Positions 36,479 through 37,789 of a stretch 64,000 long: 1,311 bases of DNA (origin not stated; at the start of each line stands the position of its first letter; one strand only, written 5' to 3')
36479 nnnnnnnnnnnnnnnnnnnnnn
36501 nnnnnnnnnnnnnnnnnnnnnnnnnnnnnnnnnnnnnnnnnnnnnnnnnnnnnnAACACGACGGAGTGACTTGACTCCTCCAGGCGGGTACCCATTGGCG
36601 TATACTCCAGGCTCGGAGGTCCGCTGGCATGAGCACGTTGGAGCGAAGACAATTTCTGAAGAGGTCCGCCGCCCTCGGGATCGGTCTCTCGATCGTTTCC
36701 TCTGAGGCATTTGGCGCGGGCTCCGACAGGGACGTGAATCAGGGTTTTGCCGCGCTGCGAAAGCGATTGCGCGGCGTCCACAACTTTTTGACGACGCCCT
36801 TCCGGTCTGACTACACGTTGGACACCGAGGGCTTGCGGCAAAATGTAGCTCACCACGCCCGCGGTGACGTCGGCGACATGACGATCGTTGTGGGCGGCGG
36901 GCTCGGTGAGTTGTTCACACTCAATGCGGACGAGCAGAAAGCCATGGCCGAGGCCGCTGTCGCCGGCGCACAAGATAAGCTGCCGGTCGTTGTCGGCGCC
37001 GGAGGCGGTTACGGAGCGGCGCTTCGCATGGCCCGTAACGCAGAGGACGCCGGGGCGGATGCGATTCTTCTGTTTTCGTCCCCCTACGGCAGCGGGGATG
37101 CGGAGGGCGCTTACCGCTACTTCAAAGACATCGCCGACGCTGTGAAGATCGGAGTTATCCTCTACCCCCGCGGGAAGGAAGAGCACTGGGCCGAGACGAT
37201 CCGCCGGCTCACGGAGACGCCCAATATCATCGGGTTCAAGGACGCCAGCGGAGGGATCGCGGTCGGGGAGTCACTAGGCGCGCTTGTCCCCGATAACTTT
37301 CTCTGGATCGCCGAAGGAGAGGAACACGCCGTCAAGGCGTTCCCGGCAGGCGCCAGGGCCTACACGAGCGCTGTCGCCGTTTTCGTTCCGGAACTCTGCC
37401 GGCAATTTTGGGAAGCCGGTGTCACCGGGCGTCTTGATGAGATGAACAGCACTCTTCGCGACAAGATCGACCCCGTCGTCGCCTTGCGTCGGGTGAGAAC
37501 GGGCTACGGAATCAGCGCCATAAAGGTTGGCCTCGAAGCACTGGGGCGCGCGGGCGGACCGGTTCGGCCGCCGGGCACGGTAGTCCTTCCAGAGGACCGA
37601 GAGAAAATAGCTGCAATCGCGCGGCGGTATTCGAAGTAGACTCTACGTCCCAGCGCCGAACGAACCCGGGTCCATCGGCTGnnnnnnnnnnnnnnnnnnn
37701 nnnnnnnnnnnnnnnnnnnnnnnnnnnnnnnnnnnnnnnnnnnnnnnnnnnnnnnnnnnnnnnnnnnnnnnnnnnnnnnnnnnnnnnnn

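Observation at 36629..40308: Predicted periplasmic PLP/RidA module: Tat-DapA/NAL-like aldolase, secreted triple-RidA protein, Tat-D-serine-dehydratase-like enzyme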

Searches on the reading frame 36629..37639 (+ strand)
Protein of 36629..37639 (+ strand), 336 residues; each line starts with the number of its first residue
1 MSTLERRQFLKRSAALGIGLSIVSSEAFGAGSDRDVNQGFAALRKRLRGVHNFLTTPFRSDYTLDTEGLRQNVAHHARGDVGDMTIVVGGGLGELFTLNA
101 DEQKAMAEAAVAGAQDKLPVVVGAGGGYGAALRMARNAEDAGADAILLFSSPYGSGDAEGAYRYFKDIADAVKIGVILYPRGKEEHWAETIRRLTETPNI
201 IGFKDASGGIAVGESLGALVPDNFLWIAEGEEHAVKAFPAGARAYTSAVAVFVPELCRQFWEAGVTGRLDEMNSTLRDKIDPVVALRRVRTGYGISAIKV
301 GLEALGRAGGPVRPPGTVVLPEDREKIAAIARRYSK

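Call 3: search_protein_families(library=pfam, proteins=[window:36629-37639:+], max_evalue=0.01)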
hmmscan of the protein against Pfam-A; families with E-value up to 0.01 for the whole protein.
window:36629-37639:+ (336 aa): 1 family
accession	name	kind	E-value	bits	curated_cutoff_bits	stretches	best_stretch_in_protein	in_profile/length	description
PF00701.28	DHDPS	-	1e-42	146.3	22.1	1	47-331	2-286/289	Dihydrodipicolinate synthetase family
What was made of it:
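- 36629..37639 (+): Gene A: Tat-signal DHDPS-family (KdgD-like) class I Schiff-base enzyme, 336 aa. It matches PF00701 at 146 bits (call 3).
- Checked: Gene A, 36629-37639 (+), 336 aa. It matches PF00701 DHDPS at 146 bits (call 3).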

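Call 4: search_protein_families(library=ncbifam, proteins=[window:36629-37639:+], max_evalue=0.01)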
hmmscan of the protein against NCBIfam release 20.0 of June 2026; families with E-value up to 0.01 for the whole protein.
window:36629-37639:+ (336 aa): 8 families
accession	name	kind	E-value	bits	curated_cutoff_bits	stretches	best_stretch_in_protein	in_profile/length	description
NF002958.0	PRK03620.1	subfamily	6.6e-62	209.1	278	1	44-333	8-298/307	5-dehydro-4-deoxyglucarate dehydratase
TIGR03249.1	KdgD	equivalog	4.7e-56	190.1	373.95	1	44-332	6-296/299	5-dehydro-4-deoxyglucarate dehydratase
TIGR00674.1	dapA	equivalog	1.8e-30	105.8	206.15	1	54-331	6-283/286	4-hydroxy-tetrahydrodipicolinate synthase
TIGR02313.1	HpaI-NOT-DapA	exception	1.3e-20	73.4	396.7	1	47-276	1-237/294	2,4-dihydroxyhept-2-ene-1,7-dioic acid aldolase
NF003164.0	PRK04147.1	equivalog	1.4e-14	54.1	281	1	45-270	2-229/294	N-acetylneuraminate lyase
TIGR00683.1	nanA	equivalog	1.1e-10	41.3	382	1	47-241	1-197/293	N-acetylneuraminate lyase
NF040954.1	Arch_KDGaldase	equivalog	2.4e-07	30.4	390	1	55-315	8-262/288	bifunctional 2-dehydro-3-deoxy-phosphogluconate/2-dehydro-3-deoxy-6-phosphogalactonate aldolase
TIGR01409.1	TAT_signal_seq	domain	0.0063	16.8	16.7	1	4-23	1-20/29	twin-arginine translocation signal domain-containing protein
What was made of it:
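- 36629..37639 (+): The best NCBIfam matches are KdgD models, 209 and 190 bits, both below their cut-offs of 278 and 374 (call 4).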

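Call 17: search_solved_structures(query=window:36629-37639:+, max_evalue=0.00001, show_alignments=1)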
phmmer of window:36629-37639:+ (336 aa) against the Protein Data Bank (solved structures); distinct sequences matched with E-value up to 0.00001: 117 (the best 60 are shown).
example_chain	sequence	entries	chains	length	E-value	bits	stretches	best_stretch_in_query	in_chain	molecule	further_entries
4ur7_A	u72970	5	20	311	5.2e-33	117.8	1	51-320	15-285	KETO-DEOXY-D-GALACTARATE DEHYDRATASE | Probable 5-dehydro-4-deoxyglucarate dehydratase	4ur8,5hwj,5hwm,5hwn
3flu_A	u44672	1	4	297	2.5e-26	95.8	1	48-329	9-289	Dihydrodipicolinate synthase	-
6mqh_A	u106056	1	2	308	4.1e-26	95.1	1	47-315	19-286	4-hydroxy-tetrahydrodipicolinate synthase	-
2vc6_A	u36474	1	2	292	5.6e-25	91.4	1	52-329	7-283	DIHYDRODIPICOLINATE SYNTHASE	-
6xgs_A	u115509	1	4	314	4.9e-23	85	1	46-327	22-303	4-hydroxy-tetrahydrodipicolinate synthase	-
6p90_A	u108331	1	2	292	5.3e-23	84.9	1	53-322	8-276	4-hydroxy-tetrahydrodipicolinate synthase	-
3qze_A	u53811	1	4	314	1.6e-22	83.3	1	47-321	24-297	Dihydrodipicolinate synthase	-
3noe_A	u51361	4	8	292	2.3e-22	82.8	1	53-283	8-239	Dihydrodipicolinate synthase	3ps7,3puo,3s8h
3pud_A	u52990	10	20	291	3.2e-22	82.3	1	54-282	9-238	Dihydrodipicolinate synthase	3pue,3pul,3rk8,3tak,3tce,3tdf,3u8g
4i7u_A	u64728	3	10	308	8e-22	81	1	46-283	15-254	Dihydrodipicolinate synthase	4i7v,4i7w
2rfg_A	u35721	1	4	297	3.3e-20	75.7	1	86-272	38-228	Dihydrodipicolinate synthase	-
3hij_A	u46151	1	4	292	4.8e-20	75.2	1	56-324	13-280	Dihydrodipicolinate synthase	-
1xky_A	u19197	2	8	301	5.3e-20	75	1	55-324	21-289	dihydrodipicolinate synthase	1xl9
7loy_A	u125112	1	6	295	8.4e-20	74.4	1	54-321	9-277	4-hydroxy-tetrahydrodipicolinate synthase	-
7mjf_A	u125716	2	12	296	8.5e-20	74.3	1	54-321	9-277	4-hydroxy-tetrahydrodipicolinate synthase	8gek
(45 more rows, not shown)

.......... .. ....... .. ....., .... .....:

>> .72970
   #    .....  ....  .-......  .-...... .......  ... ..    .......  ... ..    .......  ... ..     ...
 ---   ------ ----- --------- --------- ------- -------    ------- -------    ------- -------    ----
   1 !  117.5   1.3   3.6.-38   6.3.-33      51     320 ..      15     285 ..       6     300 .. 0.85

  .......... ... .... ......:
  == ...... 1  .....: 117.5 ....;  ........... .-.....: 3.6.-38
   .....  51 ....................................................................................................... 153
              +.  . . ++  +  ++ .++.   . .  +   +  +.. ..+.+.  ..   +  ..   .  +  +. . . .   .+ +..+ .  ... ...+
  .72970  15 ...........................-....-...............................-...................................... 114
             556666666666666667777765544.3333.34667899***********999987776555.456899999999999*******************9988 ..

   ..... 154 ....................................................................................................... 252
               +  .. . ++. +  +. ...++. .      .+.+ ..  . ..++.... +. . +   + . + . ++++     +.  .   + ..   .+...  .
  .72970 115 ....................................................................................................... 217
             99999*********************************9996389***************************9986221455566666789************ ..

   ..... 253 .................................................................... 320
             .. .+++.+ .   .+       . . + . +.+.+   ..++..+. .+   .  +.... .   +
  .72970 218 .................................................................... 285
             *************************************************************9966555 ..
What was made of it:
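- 36629..37639 (+): The best PDB match is KdgD 4ur7 at E 5e-33, with the Schiff-base Lys and the Tyr conserved, but the GTGE Thr is Leu here (call 17).
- On DHDPS/NAL class I aldolase family (protein A): The Lys in GFKD and the Tyr in ILYPR align to KdgD K166 and Y140 (call 17).
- On KdgD (5-dehydro-4-deoxyglucarate dehydratase) equivalog: The motif is GGLGE (call 17).
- Closest known: KdgD, 5-dehydro-4-deoxyglucarate dehydratase. Same: This is the best match to A. The Schiff-base Lys166 and Tyr140 equivalents are conserved (calls 4, 17).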

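Call 37: find_homologous_proteins(query=window:36629-37639:+, max_evalue=1e-20)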
Query window:36629-37639:+ (336 aa): 232 proteins with E <= 1e-20 among 8000 candidates; the best 120 are listed.
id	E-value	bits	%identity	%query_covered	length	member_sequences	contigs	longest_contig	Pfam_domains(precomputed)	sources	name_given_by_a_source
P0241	2.3e-196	669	91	100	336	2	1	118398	PF00701.29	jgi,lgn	jgi:5-dehydro-4-deoxyglucarate dehydratase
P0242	3.8e-172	590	81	100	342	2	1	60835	PF00701.29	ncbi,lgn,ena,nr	ncbi:MAG: dihydrodipicolinate synthase family protein [Acidobacteria bacterium]|nr:dihydrodipicolina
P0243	4.7e-170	583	80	100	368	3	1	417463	PF00701.29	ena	-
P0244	3.5e-157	541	74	100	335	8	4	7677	PF00701.29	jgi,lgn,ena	jgi:5-dehydro-4-deoxyglucarate dehydratase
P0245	4.5e-156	537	74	100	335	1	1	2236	PF00701.29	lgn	-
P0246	1.9e-142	492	71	96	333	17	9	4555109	PF00701.29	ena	-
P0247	8.1e-142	490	74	88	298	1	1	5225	PF00701.29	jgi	jgi:5-dehydro-4-deoxyglucarate dehydratase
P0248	3.7e-140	485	71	94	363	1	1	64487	PF00701.29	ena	-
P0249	7.2e-139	481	69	92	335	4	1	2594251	PF00701.29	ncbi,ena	-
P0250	3.9e-135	468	66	100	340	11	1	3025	PF00701.29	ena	-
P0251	2.0e-134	466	65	100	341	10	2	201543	PF00701.29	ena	-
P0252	8.4e-134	464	52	72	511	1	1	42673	PF00701.29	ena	-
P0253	8.3e-132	457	74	85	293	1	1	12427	PF00701.29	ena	-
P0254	3.0e-126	439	61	100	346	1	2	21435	PF00701.29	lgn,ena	-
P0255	1.2e-124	434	64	92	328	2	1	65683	PF00701.29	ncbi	-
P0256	3.2e-124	432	59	100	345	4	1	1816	PF00701.29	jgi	jgi:5-dehydro-4-deoxyglucarate dehydratase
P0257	1.5e-123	430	60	100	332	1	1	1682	PF00701.29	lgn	-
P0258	3.7e-123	429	59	100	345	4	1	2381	PF00701.29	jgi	jgi:5-dehydro-4-deoxyglucarate dehydratase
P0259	5.8e-122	425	65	88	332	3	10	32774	PF00701.29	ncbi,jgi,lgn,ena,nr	ncbi:MAG: hypothetical protein FJW26_01270 [Acidimicrobiia bacterium]|nr:hypothetical protein [Acidi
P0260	4.0e-121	422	63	89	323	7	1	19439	PF00701.29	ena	-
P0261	3.2e-119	416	64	88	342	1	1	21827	PF00701.29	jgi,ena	-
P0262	9.6e-119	414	63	89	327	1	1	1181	PF00701.29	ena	-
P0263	4.0e-118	412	63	88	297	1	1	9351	PF00701.29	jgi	jgi:5-dehydro-4-deoxyglucarate dehydratase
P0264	1.2e-117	411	63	88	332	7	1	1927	PF00701.29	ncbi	-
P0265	1.9e-117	410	62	88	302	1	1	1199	PF00701.29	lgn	-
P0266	2.2e-117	410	65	88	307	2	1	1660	PF00701.29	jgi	jgi:5-dehydro-4-deoxyglucarate dehydratase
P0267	1.1e-116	408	64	88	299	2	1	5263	PF00701.29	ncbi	-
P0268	5.1e-116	405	56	99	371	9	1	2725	PF00701.29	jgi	-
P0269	6.5e-115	402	56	100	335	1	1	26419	PF00701.29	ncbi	-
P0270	9.9e-114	398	56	100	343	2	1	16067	PF00701.29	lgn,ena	-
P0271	2.5e-113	397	55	100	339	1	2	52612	PF00701.29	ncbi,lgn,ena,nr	ncbi:MAG: hypothetical protein EXS39_06325 [Opitutaceae bacterium]|nr:hypothetical protein [Opitutac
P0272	2.5e-113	397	56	99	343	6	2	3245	PF00701.29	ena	-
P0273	8.2e-113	395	56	100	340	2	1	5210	PF00701.29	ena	-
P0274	8.9e-113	395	58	98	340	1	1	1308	PF00701.29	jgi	-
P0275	4.2e-112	393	83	64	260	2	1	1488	PF00701.29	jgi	jgi:dihydrodipicolinate synthase/N-acetylneuraminate lyase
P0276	1.7e-111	391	56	100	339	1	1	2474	PF00701.29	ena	-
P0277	1.9e-111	390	55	100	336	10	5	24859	PF00701.29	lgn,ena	-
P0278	4.0e-111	389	56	100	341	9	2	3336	PF00701.29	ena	-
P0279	4.9e-111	389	54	100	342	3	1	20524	PF00701.29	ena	-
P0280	1.9e-110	387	52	100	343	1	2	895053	PF00701.29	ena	-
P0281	3.8e-110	386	56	100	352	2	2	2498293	PF00701.29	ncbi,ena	-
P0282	6.0e-110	385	52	100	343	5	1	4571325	PF00701.29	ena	-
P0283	3.0e-109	383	57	88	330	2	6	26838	PF00701.29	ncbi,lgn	ncbi:MAG: dihydrodipicolinate synthase family protein [Bryobacteraceae bacterium]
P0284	9.0e-109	382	61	88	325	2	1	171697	PF00701.29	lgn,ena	-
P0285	1.5e-108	381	52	100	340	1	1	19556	PF00701.29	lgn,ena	-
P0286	1.7e-108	381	56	99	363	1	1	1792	PF00701.29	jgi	jgi:5-dehydro-4-deoxyglucarate dehydratase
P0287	3.2e-108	380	57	94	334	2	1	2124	PF00701.29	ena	-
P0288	9.2e-108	378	55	100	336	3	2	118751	PF00701.29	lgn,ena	-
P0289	1.8e-107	377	59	88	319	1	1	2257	PF00701.29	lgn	-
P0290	2.4e-107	377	59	88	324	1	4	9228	PF00701.29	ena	-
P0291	5.1e-107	376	53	99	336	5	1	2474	PF00701.29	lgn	-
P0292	5.2e-106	373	60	86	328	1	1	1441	PF00701.29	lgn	-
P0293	9.1e-106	372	53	100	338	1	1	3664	PF00701.29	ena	-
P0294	9.8e-106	372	54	100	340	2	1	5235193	PF00701.29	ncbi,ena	-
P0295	1.0e-105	372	51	100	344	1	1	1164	PF00701.29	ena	-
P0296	1.7e-105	371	51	100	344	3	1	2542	PF00701.29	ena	-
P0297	1.2e-104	368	54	100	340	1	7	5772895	PF00701.29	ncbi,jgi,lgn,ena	jgi:5-dehydro-4-deoxyglucarate dehydratase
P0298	1.7e-104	368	52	100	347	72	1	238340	PF00701.29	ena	-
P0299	3.1e-104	367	53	98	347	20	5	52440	PF00701.29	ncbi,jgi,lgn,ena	-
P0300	4.9e-103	363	59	88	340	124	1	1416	PF00701.29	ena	-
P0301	5.2e-103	363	52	100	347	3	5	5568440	PF00701.29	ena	-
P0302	5.8e-103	363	52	100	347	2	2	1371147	PF00701.29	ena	-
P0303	6.0e-103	362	52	100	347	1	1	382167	PF00701.29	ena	-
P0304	9.8e-103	362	56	92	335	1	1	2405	PF00701.29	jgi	jgi:dihydrodipicolinate synthase/N-acetylneuraminate lyase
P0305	1.3e-102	361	52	100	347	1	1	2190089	PF00701.29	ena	-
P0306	1.5e-102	361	52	100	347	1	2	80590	PF00701.29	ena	-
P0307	1.6e-102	361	57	88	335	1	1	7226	PF00701.29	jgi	jgi:dihydrodipicolinate synthase/N-acetylneuraminate lyase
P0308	2.1e-102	361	57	88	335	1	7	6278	PF00701.29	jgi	jgi:dihydrodipicolinate synthase/N-acetylneuraminate lyase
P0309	6.9e-102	359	52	100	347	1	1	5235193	PF00701.29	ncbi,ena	-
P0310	8.0e-102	359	55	92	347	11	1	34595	PF00701.29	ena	-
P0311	9.3e-102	359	58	88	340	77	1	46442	PF00701.29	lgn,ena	-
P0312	1.0e-101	358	51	100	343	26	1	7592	PF00701.29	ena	-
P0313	1.2e-101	358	52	99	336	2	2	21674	PF00701.29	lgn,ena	-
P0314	1.6e-101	358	58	88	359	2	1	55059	PF00701.29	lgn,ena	-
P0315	2.7e-101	357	53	100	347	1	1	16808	PF00701.29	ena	-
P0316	3.7e-101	357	52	100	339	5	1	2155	PF00701.29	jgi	jgi:5-dehydro-4-deoxyglucarate dehydratase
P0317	4.4e-101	356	52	100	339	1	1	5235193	PF00701.29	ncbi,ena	-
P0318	1.4e-100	355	52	100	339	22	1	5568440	PF00701.29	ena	-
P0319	1.7e-100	354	50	100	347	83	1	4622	PF00701.29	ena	-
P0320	2.0e-100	354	52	99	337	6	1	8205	PF00701.29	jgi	-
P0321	2.4e-100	354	51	99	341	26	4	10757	PF00701.29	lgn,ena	-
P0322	2.2e-99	351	51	100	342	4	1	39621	PF00701.29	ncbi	-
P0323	2.5e-99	351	52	100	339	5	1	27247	PF00701.29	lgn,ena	-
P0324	5.1e-99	350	52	100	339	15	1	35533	PF00701.29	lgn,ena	-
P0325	6.4e-99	349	52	100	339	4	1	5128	PF00701.29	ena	-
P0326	7.5e-98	346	55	88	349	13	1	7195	PF00701.29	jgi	-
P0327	1.8e-97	345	48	100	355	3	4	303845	PF00701.29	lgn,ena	-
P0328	2.0e-97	344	53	86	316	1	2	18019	PF00701.29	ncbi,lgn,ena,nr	ncbi:MAG: hypothetical protein EXQ58_03905 [Acidobacteria bacterium]|nr:hypothetical protein [Acidob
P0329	2.4e-96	341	53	87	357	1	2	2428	PF00701.29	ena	-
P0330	3.5e-96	340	54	88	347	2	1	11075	PF00701.29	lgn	-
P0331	7.0e-96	339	51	99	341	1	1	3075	PF00701.29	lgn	-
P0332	1.4e-94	335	50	100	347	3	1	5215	PF00701.29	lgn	-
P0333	2.8e-94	334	51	99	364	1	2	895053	PF00701.29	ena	-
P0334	5.8e-93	330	48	100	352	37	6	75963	PF00701.29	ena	-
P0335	2.0e-88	315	44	82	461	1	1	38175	PF00701.29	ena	-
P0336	2.8e-88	314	65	66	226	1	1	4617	PF00701.29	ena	-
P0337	7.6e-85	303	55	75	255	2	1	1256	PF00701.29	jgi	jgi:5-dehydro-4-deoxyglucarate dehydratase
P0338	2.1e-84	302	46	99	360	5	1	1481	PF00701.29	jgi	jgi:5-dehydro-4-deoxyglucarate dehydratase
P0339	1.3e-81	292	44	100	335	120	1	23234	PF00701.29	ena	-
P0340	2.1e-81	292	47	91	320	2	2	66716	PF00701.29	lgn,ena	-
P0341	8.5e-81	290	45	100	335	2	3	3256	PF00701.29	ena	-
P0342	1.4e-80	289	45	100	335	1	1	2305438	PF00701.29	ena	-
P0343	5.9e-80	287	45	100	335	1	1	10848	PF00701.29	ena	-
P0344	1.0e-79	286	43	100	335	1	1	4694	PF00701.29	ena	-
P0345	1.3e-79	286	45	100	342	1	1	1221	PF00701.29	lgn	-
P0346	1.9e-79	285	46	100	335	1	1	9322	PF00701.29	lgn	-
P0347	1.0e-78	283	43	99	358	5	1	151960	PF00701.29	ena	-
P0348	1.5e-78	282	45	100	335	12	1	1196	PF00701.29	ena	-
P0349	3.0e-78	281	45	100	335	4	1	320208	PF00701.29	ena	-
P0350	3.2e-78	281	44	100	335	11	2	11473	PF00701.29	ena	-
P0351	5.6e-78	280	45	100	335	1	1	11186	PF00701.29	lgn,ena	-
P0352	1.2e-77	279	47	92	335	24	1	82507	PF00701.29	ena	-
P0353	2.6e-77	278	43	100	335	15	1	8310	PF00701.29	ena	-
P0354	5.2e-77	277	43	100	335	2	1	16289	PF00701.29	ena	-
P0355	6.4e-77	277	43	100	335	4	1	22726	PF00701.29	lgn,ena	-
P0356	1.2e-76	276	46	100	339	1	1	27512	PF00701.29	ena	-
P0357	1.7e-76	276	54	71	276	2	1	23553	PF00701.29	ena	-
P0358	2.1e-76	275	44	100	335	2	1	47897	PF00701.29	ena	-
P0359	3.5e-76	274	44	100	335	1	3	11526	PF00701.29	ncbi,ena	-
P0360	7.7e-76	273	43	100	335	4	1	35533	PF00701.29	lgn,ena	-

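Call 40: find_encoding_contigs(protein=P0249, flank=8000, max_places=1)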
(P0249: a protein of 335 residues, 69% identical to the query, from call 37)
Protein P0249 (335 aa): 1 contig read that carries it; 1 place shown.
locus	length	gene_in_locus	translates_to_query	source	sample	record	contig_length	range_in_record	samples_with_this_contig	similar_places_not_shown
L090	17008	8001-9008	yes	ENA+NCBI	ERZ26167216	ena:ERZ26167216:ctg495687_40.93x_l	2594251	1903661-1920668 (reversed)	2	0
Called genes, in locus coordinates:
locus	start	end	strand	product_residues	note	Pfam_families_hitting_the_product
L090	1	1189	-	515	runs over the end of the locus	-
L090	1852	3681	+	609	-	PF16655:PhoD_N (faint), PF25077:DUF7800 (weak), PF16656:Pur_ac_phosph_N (weak), PF09423:PhoD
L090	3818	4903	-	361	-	PF00292:PAX (weak), PF13384:HTH_23, PF13518:HTH_28, PF13551:HTH_29, PF13565:HTH_32, PF13358:DDE_3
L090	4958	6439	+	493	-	PF12708:Pect-lyase_RHGA_epim, PF13229:Beta_helix, PF05048:NosD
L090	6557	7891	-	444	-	PF01408:GFO_IDH_MocA, PF19051:GFO_IDH_MocA_C2, PF02894:GFO_IDH_MocA_C (weak), PF22725:GFO_IDH_MocA_C3, PF19051:GFO_IDH_MocA_C2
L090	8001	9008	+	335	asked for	PF00701:DHDPS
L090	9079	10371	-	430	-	PF00155:Aminotran_1_2 (weak), PF00266:Aminotran_5, PF01041:DegT_DnrJ_EryC1 (weak), PF01053:Cys_Met_Meta_PP (weak), PF00266:Aminotran_5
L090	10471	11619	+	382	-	PF00069:Pkinase, PF07714:PK_Tyr_Ser-Thr, PF01636:APH (faint)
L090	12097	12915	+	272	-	PF00930:DPPIV_N (faint), PF07676:PD40, PF26549:Tricorn_N, PF26550:Tricorn_2nd (weak)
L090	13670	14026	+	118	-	-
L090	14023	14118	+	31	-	-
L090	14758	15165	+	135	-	PF13340:DUF4096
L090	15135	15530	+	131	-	PF01609:DDE_Tnp_1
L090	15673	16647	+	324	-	PF00389:2-Hacid_dh, PF02826:2-Hacid_dh_C, PF03446:NAD_binding_2 (weak)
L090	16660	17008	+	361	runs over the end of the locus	PF14486:DUF4432 (faint)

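Call 42: find_encoding_contigs(protein=P0297, flank=8000, max_places=2)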
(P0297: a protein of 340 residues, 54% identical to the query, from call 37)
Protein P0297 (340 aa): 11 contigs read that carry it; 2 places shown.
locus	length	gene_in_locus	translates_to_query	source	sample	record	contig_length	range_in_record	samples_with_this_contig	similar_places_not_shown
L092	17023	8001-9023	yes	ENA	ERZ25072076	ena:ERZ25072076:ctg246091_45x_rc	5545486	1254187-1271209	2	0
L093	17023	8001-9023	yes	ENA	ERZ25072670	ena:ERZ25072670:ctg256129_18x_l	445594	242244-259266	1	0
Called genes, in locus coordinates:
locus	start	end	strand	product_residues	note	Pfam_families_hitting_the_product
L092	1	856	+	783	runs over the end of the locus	PF04909:Amidohydro_2, PF00202:Aminotran_3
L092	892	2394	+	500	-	PF07364:DUF1485, PF07171:MlrC_C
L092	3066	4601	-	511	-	PF00474:SSF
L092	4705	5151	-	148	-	PF00355:Rieske, PF13806:Rieske_2, PF22543:Rieske_4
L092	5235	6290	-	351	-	PF04909:Amidohydro_2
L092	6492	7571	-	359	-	PF04909:Amidohydro_2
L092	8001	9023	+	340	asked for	PF00701:DHDPS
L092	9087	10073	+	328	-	PF04909:Amidohydro_2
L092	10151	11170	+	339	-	PF02633:Creatininase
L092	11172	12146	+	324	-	PF03372:Exo_endo_phos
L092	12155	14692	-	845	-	PF01663:Phosphodiest, PF00884:Sulfatase (faint)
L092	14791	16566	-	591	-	-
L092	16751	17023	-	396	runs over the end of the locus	PF01041:DegT_DnrJ_EryC1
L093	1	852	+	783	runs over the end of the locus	PF04909:Amidohydro_2, PF00202:Aminotran_3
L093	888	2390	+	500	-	PF07364:DUF1485, PF07171:MlrC_C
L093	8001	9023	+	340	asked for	PF00701:DHDPS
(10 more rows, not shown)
